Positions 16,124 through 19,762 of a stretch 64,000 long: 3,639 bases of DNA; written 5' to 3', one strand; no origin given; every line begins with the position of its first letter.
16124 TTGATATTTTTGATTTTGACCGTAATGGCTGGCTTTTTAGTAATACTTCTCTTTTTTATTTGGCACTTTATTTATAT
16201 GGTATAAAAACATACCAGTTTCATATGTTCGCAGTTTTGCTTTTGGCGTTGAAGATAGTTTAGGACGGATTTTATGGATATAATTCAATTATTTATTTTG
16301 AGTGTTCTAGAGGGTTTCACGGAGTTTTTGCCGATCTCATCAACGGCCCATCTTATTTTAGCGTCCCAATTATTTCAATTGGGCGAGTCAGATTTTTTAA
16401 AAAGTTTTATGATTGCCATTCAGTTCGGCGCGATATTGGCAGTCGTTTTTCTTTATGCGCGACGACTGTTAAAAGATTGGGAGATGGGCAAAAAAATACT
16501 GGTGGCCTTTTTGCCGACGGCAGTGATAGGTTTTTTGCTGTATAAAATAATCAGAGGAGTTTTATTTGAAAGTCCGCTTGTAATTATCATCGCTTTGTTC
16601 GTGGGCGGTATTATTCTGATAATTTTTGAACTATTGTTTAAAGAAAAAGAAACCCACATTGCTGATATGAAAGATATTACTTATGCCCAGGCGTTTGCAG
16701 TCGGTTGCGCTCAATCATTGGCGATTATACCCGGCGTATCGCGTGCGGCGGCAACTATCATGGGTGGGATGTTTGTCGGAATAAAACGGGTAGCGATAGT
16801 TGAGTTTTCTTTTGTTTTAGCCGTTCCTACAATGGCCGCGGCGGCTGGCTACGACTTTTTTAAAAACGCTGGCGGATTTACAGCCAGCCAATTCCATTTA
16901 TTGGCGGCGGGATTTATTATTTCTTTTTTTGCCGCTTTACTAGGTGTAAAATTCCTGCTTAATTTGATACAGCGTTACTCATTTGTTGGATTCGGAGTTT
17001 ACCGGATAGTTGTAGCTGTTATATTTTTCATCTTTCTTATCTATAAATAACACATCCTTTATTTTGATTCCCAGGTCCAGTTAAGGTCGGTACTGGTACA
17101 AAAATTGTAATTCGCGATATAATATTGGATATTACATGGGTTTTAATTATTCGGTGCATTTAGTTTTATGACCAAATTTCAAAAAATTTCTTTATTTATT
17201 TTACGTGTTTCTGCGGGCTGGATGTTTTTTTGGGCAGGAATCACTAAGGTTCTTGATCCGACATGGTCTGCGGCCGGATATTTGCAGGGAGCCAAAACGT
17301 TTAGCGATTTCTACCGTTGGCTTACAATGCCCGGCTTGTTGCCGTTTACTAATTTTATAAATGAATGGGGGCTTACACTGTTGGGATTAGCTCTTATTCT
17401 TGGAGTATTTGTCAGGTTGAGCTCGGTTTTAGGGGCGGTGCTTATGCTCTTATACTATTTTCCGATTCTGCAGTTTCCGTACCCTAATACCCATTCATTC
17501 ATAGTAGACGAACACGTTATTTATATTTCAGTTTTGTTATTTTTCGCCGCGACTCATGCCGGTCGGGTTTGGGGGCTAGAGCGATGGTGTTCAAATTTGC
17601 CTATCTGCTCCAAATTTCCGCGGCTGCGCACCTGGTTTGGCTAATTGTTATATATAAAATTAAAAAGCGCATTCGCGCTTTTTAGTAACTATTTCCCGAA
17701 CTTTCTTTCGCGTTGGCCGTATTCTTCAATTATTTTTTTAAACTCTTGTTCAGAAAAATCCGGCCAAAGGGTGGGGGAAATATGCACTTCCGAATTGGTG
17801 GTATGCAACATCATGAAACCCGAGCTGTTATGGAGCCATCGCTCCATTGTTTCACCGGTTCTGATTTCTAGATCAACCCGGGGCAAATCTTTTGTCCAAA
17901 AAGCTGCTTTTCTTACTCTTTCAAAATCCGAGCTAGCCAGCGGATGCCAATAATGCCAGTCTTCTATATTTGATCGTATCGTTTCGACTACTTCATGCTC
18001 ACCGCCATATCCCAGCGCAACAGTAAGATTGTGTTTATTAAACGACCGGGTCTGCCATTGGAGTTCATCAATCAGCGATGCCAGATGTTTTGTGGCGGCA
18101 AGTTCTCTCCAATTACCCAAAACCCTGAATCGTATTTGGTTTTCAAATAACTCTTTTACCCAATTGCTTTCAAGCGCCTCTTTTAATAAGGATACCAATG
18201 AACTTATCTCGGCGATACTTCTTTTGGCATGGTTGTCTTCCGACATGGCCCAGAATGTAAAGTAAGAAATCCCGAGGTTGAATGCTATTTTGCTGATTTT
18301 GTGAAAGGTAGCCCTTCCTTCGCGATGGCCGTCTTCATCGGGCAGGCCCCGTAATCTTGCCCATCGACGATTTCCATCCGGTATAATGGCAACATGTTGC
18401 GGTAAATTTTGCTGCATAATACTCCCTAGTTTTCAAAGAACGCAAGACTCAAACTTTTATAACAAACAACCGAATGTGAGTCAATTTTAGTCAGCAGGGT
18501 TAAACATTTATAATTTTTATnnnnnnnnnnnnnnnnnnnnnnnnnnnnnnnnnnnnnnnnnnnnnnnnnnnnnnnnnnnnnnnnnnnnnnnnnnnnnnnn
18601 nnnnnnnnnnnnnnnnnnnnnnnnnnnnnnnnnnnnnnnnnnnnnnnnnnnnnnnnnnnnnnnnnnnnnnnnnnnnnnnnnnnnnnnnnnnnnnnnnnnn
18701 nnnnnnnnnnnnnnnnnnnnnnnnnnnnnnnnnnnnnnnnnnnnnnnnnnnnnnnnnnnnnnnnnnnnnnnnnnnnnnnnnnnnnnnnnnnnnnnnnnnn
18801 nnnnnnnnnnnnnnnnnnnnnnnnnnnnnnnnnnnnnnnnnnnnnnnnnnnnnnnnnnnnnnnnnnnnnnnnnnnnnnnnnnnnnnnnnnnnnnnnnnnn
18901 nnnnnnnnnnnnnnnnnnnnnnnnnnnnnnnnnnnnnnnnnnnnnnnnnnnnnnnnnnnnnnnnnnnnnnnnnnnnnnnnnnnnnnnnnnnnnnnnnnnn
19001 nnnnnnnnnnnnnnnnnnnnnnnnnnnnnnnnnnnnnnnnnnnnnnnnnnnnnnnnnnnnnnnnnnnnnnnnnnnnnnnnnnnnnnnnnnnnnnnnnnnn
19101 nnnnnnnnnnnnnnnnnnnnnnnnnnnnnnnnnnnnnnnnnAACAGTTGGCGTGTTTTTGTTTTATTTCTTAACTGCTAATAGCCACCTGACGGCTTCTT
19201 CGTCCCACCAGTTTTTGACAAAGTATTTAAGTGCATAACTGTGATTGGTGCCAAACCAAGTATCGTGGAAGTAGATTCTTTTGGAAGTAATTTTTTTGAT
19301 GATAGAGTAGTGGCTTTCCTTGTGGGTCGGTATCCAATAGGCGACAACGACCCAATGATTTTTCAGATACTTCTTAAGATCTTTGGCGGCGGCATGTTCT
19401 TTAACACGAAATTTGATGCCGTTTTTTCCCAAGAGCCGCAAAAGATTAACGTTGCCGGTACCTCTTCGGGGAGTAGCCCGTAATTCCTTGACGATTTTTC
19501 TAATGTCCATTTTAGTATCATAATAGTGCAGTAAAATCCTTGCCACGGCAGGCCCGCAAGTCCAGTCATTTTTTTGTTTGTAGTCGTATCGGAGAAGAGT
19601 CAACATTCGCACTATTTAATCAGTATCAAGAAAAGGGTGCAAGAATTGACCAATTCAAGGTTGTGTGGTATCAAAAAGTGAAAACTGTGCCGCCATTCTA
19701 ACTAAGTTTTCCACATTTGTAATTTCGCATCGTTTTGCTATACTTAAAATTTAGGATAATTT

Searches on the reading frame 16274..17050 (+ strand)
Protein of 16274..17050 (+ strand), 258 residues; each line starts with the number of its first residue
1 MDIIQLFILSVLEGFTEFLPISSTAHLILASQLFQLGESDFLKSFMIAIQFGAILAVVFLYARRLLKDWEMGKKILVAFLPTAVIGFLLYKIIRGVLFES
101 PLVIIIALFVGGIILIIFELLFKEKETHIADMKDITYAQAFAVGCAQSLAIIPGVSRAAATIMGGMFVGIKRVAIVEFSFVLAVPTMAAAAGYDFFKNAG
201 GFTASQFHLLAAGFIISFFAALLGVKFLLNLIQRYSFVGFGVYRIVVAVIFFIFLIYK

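Call 85: search_protein_families(library=pfam, proteins=[window:16274-17050:+], max_evalue=0.001)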
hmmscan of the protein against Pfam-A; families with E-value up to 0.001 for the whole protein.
window:16274-17050:+ (258 aa): 1 family
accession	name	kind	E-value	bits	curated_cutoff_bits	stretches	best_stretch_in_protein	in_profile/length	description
PF02673.24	BacA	-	1.3e-67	228.6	33.4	1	7-250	2-257/257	Bacitracin resistance protein BacA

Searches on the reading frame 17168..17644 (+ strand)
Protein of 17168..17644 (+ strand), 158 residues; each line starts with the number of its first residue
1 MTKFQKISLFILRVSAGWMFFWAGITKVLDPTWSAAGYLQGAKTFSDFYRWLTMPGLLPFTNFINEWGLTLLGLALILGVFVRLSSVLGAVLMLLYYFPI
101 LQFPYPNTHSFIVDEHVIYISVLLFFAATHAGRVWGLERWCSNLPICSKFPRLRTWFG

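Call 85: search_protein_families(library=pfam, proteins=[window:17168-17644:+], max_evalue=0.001)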
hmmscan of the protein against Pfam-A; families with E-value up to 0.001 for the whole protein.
window:17168-17644:+ (158 aa): 1 family
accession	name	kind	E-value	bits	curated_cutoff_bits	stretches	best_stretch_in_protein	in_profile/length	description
PF07681.17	DoxX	-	5.6e-08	33.7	23.6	1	9-97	2-80/85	DoxX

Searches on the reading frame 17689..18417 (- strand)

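Call 85: search_protein_families(library=pfam, proteins=[window:17689-18417:-], max_evalue=0.001)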
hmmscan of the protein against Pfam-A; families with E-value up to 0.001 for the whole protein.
window:17689-18417:- (242 aa): 1 family
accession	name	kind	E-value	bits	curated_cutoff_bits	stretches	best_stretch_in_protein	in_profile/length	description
PF01255.24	Prenyltransf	-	7.2e-48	163.5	27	1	12-241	1-219/219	Putative undecaprenyl diphosphate synthase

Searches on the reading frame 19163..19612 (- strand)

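Call 85: search_protein_families(library=pfam, proteins=[window:19163-19612:-], max_evalue=0.001)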
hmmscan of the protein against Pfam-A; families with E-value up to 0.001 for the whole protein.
window:19163-19612:- (149 aa): 4 families
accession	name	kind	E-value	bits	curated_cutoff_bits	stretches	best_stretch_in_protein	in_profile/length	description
PF03412.21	Peptidase_C39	-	1.8e-10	41.2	22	1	12-135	6-121/133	Peptidase C39 family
PF13529.12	Peptidase_C39_2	-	1.6e-05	26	24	1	11-119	6-143/143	Peptidase_C39 like family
PF11814.14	DUF3335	-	7e-05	22.8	25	0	63-123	107-170/206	Peptidase_C39 like family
PF12385.14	Peptidase_C70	-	0.00046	20.5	19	1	13-134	14-139/141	Papain-like cysteine protease AvrRpt2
